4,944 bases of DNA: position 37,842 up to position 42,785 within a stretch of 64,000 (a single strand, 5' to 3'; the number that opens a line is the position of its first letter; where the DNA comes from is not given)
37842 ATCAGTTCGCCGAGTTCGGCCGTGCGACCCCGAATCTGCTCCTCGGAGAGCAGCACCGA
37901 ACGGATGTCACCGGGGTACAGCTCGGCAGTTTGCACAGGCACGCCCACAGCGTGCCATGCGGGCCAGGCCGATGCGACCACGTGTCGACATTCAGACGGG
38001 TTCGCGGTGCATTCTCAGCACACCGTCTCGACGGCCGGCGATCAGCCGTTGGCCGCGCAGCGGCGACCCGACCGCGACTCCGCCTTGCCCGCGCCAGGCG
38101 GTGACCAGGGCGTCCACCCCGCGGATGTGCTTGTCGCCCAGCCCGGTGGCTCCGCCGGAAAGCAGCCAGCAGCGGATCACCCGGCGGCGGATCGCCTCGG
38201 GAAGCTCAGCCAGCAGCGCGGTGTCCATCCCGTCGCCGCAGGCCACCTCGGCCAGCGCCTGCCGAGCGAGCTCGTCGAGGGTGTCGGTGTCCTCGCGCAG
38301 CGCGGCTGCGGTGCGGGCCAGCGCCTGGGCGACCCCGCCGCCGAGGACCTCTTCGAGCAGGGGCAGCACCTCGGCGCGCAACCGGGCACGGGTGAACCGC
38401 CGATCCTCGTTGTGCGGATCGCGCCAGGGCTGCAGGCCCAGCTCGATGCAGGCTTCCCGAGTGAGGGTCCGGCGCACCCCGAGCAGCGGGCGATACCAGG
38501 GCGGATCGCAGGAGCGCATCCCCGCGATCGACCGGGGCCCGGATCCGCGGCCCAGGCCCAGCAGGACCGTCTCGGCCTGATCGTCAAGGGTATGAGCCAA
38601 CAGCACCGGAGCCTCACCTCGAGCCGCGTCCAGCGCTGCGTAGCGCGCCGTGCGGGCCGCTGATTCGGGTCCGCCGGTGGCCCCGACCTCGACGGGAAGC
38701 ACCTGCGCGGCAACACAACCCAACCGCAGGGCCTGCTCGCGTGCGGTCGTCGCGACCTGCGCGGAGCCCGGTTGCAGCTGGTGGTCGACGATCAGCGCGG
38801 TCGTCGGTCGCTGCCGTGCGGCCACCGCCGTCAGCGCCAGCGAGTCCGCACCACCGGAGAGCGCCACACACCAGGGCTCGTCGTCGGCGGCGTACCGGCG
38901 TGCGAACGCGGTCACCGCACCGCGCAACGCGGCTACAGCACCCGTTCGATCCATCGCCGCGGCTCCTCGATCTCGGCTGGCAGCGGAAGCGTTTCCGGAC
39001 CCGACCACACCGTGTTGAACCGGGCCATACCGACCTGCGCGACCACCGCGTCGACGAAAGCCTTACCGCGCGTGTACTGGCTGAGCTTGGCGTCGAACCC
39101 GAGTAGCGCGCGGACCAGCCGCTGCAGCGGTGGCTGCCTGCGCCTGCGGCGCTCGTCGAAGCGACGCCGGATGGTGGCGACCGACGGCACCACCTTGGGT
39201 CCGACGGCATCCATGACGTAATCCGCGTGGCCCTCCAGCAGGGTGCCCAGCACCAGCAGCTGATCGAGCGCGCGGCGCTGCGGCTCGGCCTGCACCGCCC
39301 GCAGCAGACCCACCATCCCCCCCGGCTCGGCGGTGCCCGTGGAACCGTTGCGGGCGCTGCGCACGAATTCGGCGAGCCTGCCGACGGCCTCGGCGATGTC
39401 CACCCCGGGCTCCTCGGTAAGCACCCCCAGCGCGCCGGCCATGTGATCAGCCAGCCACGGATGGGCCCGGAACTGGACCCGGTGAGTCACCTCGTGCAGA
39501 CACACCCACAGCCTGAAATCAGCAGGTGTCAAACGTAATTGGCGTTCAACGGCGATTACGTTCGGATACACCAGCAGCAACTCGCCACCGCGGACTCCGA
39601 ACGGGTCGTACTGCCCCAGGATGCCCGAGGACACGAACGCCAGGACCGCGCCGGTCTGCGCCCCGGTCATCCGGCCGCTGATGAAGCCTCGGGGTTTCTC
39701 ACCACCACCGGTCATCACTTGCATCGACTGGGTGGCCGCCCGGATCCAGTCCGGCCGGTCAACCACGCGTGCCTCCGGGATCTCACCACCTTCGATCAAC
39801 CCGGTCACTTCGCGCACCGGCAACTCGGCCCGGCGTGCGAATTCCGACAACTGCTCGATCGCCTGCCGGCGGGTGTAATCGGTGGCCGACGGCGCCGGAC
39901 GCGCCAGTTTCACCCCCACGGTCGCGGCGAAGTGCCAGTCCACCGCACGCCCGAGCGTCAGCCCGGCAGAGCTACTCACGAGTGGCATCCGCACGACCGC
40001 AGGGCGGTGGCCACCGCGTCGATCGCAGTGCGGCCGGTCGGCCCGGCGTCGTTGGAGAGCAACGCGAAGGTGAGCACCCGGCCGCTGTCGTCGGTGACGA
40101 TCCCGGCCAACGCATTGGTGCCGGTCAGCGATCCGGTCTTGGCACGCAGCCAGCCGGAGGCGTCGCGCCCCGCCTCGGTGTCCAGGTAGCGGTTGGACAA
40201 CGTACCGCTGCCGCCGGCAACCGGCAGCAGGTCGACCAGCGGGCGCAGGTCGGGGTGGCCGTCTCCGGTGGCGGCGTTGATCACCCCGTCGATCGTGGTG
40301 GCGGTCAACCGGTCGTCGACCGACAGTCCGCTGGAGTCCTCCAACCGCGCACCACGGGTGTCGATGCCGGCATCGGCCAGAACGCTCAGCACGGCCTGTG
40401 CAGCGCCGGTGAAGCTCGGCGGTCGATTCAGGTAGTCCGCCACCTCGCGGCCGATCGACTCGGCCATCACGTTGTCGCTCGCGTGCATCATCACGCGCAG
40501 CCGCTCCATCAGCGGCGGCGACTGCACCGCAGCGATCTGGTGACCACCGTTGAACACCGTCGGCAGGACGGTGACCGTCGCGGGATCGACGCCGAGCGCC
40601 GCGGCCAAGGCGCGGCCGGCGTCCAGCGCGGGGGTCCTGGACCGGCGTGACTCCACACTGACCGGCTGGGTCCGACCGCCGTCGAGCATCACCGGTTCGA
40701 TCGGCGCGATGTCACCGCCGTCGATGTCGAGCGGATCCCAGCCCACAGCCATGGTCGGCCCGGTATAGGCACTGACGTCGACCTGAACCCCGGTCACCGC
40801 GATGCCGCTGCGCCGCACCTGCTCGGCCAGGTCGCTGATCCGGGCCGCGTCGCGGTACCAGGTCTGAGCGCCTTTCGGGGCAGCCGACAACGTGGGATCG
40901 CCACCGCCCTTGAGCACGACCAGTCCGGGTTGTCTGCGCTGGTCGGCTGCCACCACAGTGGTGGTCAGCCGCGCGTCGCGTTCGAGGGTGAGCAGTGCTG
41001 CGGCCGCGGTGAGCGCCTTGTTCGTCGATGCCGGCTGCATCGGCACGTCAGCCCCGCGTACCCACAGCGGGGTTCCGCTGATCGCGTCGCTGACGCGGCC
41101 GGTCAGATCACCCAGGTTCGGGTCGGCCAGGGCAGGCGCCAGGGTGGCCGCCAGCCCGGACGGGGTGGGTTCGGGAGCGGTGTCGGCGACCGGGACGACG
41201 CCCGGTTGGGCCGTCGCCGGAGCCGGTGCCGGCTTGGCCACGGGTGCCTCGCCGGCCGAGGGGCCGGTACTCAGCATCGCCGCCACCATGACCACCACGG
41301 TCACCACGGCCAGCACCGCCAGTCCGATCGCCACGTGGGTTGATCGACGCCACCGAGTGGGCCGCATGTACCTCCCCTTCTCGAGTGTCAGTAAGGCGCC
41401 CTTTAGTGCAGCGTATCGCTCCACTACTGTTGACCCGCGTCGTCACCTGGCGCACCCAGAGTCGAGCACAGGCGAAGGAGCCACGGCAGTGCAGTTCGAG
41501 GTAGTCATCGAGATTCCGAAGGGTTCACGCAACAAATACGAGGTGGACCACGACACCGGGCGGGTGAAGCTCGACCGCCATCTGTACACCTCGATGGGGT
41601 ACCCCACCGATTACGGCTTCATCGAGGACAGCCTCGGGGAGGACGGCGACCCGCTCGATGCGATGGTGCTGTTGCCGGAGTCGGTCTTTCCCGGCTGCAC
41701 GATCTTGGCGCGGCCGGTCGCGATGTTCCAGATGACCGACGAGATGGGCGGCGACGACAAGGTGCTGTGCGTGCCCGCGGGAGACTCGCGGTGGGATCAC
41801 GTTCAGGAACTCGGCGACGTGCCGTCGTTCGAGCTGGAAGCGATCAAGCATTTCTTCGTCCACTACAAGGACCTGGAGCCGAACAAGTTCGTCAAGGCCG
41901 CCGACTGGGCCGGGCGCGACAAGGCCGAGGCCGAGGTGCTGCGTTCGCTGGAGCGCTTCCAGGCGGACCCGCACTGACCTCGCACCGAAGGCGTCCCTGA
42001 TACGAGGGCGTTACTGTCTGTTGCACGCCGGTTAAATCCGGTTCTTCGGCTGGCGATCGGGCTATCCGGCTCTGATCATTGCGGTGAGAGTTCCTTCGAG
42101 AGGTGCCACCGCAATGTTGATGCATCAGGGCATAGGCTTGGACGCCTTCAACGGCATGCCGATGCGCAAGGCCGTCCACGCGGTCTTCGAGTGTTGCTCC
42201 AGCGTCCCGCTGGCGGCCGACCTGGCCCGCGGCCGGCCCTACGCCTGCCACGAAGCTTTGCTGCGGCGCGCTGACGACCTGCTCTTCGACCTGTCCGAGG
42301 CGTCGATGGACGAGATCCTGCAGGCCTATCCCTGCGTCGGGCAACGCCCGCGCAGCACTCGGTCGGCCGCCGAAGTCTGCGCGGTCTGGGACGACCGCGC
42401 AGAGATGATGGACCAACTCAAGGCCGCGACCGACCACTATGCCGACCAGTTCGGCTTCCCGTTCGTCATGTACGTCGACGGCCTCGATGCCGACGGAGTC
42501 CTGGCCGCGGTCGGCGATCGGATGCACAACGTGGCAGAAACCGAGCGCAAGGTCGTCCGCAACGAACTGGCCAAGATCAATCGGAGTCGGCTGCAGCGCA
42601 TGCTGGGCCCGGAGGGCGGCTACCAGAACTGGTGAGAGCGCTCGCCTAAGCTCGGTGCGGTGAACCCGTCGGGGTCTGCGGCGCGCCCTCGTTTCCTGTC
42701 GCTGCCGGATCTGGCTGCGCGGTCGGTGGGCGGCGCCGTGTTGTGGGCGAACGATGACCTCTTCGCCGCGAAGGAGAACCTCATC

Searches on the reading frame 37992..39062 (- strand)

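Call 16: search_protein_families(library=pfam, proteins=[window:37992-39062:-], max_evalue=0.001)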
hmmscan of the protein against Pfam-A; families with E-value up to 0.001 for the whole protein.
window:37992-39062:- (356 aa): 3 families
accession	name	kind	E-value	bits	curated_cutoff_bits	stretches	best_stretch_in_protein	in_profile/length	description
PF01171.26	ATP_bind_3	-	3.3e-29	102.3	27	1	64-230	2-181/182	PP-loop family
PF09179.16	TilS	-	8.8e-10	39.1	21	1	281-332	3-55/67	TilS substrate binding domain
PF00733.27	Asn_synthase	-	0.00052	20.2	21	1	52-87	9-43/354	Asparagine synthase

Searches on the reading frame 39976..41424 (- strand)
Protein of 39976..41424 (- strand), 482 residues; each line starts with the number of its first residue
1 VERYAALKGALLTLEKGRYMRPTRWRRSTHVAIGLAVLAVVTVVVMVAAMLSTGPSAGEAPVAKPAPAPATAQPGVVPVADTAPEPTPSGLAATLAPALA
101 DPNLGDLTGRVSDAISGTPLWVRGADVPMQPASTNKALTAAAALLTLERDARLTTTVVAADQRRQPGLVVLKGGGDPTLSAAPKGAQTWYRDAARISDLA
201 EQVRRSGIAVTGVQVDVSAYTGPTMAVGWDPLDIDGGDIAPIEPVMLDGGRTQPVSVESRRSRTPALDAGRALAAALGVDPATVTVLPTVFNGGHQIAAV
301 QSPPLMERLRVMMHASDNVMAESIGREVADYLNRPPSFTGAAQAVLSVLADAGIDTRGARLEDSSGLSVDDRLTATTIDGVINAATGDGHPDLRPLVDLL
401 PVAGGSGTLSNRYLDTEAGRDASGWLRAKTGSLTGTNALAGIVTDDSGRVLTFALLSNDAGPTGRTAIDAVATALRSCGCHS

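Call 16: search_protein_families(library=pfam, proteins=[window:39976-41424:-], max_evalue=0.001)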
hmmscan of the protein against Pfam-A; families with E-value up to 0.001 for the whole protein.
window:39976-41424:- (482 aa): 2 families
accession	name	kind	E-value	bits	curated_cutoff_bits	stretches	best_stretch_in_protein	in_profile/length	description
PF02113.21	Peptidase_S13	-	3.1e-99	333.1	22.8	2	258-473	224-442/444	D-Ala-D-Ala carboxypeptidase 3 (S13) family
PF23714.1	Rv3627c_N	-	5.1e-14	52.4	27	1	20-76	1-56/58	Carboxypeptidase Rv3627c-like, N-terminal domain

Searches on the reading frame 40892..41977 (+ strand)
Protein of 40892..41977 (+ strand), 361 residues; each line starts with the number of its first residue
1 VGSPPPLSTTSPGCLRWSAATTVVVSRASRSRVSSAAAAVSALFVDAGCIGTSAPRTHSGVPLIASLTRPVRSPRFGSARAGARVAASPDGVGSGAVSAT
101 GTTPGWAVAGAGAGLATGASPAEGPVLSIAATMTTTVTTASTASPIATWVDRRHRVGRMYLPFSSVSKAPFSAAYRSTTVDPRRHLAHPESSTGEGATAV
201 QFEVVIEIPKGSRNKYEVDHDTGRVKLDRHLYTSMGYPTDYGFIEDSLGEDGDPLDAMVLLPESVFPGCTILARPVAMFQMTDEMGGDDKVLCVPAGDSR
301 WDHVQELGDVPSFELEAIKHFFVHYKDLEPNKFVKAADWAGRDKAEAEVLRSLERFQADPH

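Call 16: search_protein_families(library=pfam, proteins=[window:40892-41977:+], max_evalue=0.001)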
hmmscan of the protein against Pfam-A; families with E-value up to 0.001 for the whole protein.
window:40892-41977:+ (361 aa): 1 family
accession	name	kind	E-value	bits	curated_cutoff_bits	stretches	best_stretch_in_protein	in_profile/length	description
PF00719.24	Pyrophosphatase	-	5.3e-54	182.6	23.5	1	204-356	1-152/153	Inorganic pyrophosphatase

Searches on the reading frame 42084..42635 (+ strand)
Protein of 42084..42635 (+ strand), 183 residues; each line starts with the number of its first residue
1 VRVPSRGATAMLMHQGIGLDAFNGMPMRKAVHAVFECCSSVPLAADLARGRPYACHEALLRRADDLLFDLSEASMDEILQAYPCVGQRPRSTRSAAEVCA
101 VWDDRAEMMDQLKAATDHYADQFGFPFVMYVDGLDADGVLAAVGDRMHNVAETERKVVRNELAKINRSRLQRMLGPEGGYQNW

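Call 16: search_protein_families(library=pfam, proteins=[window:42084-42635:+], max_evalue=0.001)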
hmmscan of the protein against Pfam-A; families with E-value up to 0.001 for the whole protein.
window:42084-42635:+ (183 aa): 1 family
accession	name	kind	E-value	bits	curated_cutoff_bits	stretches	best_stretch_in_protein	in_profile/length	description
PF09349.15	OHCU_decarbox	-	1.2e-34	120.5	24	1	23-171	1-155/155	OHCU decarboxylase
